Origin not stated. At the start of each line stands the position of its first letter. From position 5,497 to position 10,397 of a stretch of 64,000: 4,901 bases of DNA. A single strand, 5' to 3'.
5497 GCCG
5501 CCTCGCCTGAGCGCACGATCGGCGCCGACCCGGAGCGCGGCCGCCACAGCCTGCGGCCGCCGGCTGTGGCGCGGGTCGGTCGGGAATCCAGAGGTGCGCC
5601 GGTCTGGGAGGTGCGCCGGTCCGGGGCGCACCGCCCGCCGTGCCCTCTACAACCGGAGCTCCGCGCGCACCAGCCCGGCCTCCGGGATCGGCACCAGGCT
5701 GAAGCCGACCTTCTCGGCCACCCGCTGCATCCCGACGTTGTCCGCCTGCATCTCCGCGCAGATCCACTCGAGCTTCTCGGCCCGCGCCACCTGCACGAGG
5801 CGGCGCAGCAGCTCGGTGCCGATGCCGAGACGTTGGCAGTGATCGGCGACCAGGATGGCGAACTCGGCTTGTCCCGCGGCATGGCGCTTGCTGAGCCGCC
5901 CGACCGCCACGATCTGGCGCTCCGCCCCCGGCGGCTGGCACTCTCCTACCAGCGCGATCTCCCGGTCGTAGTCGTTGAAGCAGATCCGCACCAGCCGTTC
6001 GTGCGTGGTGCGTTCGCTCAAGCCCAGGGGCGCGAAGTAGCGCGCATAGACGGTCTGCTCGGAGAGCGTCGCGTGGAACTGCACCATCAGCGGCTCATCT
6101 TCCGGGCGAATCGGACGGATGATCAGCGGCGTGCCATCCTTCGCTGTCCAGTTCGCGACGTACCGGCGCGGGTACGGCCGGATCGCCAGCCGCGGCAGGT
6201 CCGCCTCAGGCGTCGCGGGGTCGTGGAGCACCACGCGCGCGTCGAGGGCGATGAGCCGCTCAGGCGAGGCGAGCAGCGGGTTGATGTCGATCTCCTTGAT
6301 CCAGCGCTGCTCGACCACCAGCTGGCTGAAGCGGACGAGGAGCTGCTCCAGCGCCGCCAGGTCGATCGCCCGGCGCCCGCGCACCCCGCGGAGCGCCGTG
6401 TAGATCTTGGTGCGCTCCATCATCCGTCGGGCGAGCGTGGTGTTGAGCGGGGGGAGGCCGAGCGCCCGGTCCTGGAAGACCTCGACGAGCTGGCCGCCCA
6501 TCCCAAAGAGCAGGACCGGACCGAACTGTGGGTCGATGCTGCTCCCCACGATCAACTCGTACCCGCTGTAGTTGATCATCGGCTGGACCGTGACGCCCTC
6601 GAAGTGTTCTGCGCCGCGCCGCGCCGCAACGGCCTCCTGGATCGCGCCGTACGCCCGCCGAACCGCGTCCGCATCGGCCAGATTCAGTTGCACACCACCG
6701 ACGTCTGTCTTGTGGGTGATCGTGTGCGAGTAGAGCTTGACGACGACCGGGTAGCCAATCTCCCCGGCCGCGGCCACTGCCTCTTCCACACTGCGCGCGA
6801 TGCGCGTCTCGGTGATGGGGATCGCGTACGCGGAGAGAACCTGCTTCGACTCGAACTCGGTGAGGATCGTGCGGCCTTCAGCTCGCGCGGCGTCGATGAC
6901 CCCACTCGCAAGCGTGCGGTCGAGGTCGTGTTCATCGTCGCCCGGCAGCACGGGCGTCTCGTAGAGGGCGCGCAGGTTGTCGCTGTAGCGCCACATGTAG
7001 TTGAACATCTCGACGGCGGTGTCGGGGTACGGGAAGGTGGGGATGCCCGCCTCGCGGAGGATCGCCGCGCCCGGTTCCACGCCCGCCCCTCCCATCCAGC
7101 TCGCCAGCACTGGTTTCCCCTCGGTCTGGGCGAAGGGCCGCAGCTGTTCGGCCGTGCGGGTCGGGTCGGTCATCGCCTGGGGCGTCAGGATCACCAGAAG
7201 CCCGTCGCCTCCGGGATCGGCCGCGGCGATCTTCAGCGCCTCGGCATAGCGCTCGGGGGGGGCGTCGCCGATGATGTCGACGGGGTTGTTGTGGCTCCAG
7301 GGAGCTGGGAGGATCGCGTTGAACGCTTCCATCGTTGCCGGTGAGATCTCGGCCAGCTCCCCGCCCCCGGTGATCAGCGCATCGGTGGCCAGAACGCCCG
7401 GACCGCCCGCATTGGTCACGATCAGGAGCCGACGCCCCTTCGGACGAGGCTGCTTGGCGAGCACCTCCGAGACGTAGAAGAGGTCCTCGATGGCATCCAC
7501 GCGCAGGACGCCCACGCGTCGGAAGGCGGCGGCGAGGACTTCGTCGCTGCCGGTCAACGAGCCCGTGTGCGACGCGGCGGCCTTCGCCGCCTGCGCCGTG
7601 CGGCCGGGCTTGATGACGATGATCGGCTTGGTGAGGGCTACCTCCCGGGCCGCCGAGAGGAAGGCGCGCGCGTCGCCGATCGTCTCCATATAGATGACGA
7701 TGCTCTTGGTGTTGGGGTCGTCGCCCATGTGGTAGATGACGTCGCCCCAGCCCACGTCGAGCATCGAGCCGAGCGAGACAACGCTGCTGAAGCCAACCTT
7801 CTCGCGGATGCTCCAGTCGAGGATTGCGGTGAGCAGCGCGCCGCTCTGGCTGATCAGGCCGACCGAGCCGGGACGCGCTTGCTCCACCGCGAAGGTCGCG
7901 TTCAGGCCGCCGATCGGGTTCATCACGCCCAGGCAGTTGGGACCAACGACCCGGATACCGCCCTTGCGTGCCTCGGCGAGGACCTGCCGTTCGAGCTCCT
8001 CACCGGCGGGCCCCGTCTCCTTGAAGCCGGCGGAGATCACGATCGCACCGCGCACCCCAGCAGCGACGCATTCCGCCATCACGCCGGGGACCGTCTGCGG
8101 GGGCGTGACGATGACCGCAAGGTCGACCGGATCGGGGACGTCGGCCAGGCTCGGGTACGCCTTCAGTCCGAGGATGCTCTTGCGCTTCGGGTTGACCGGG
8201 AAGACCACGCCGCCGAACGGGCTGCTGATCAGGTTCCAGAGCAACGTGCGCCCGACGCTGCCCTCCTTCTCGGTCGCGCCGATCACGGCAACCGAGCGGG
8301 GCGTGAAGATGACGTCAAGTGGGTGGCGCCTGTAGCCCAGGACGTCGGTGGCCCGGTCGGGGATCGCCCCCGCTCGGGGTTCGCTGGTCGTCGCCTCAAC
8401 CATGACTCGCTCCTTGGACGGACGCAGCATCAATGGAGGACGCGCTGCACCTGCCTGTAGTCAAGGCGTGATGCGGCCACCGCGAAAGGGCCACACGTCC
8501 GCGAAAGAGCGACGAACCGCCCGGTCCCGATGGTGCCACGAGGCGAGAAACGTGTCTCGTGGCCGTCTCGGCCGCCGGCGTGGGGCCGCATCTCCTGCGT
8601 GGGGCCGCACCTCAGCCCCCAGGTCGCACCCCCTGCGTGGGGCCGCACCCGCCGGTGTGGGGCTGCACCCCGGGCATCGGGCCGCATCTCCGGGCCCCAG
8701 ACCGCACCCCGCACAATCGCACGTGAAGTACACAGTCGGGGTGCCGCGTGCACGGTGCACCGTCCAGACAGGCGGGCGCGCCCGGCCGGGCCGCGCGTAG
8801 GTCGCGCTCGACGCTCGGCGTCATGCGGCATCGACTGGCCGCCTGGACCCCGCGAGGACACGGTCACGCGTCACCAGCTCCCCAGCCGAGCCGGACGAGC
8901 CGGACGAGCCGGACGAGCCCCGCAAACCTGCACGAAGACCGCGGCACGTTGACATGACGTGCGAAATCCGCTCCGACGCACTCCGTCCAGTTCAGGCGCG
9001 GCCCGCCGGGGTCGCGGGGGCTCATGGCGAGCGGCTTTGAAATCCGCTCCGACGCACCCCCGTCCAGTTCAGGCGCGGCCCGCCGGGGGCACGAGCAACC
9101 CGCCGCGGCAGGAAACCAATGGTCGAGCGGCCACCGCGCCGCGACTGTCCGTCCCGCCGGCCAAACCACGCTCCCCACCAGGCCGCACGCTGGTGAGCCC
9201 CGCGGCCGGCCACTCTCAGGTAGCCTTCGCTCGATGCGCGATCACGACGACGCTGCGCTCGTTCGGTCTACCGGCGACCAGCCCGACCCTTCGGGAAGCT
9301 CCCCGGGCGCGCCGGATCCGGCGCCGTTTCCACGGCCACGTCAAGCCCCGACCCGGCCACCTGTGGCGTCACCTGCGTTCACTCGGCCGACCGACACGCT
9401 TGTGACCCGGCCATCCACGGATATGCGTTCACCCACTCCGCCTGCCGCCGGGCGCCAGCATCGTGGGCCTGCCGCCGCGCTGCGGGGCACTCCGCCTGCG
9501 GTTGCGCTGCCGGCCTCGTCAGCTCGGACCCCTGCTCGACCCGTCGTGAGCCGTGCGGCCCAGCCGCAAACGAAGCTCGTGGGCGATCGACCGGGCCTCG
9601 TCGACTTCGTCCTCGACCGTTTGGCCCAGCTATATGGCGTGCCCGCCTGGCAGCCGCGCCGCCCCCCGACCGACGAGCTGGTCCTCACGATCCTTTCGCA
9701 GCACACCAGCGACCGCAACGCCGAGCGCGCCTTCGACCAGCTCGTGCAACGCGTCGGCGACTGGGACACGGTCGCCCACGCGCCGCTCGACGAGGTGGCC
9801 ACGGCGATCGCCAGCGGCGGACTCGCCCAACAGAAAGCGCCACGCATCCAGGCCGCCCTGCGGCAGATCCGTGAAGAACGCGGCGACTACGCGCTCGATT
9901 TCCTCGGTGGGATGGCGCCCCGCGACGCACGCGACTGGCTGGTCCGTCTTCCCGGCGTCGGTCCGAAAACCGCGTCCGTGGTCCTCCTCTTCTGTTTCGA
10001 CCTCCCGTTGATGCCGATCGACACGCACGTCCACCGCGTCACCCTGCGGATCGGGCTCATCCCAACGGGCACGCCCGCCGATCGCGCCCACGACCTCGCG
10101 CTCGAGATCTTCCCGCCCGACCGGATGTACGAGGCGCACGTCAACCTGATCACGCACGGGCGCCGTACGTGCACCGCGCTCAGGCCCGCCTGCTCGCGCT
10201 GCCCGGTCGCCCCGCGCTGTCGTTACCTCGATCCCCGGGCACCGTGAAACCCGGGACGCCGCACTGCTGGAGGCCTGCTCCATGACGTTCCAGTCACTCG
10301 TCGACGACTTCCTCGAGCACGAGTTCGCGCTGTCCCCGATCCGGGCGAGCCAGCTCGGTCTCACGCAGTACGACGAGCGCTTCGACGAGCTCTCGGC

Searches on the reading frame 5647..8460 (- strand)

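Call 6: search_protein_families(library=pfam, proteins=[window:5647-8460:-], max_evalue=0.001)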
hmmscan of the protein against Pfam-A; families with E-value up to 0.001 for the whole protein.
window:5647-8460:- (937 aa): 9 families
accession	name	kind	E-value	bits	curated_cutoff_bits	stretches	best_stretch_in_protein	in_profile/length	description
PF13549.11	ATP-grasp_5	-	2.4e-90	302.2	27.6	1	525-745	2-221/221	ATP-grasp domain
PF13607.11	Succ_CoA_lig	-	4.9e-53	179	27.4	1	197-334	1-138/138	Succinyl-CoA ligase like flavodoxin domain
PF13380.12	CoA_binding_2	-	2.5e-27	96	22.8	1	55-181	1-115/116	CoA binding domain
PF19045.5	Ligase_CoA_2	-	3.7e-15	56.8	23.7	1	346-480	2-141/162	Ligase-CoA domain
PF13302.13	Acetyltransf_3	-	1.4e-14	55.4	25.4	1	779-920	2-137/138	Acetyltransferase (GNAT) domain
PF02629.25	CoA_binding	-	9.3e-12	46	22.3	1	54-145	3-97/97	CoA binding domain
PF00583.31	Acetyltransf_1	-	1.1e-07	32.5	20.7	1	846-920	38-116/116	Acetyltransferase (GNAT) family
PF08442.15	ATP-grasp_2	-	0.00048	20.2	29.5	1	533-601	2-70/202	ATP-grasp domain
PF13508.13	Acetyltransf_7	-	0.00069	20.4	27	0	848-920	12-82/84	Acetyltransferase (GNAT) domain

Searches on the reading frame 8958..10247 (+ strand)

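Call 6: search_protein_families(library=pfam, proteins=[window:8958-10247:+], max_evalue=0.001)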
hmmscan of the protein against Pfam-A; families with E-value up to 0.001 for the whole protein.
window:8958-10247:+ (429 aa): 2 families
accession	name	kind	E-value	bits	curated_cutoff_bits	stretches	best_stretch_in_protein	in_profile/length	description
PF00730.31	HhH-GPD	-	5.5e-13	49.6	26.2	1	243-380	2-101/108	HhH-GPD superfamily base excision DNA repair protein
PF00633.29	HHH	-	3e-05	24.1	24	1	325-345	10-30/30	Helix-hairpin-helix motif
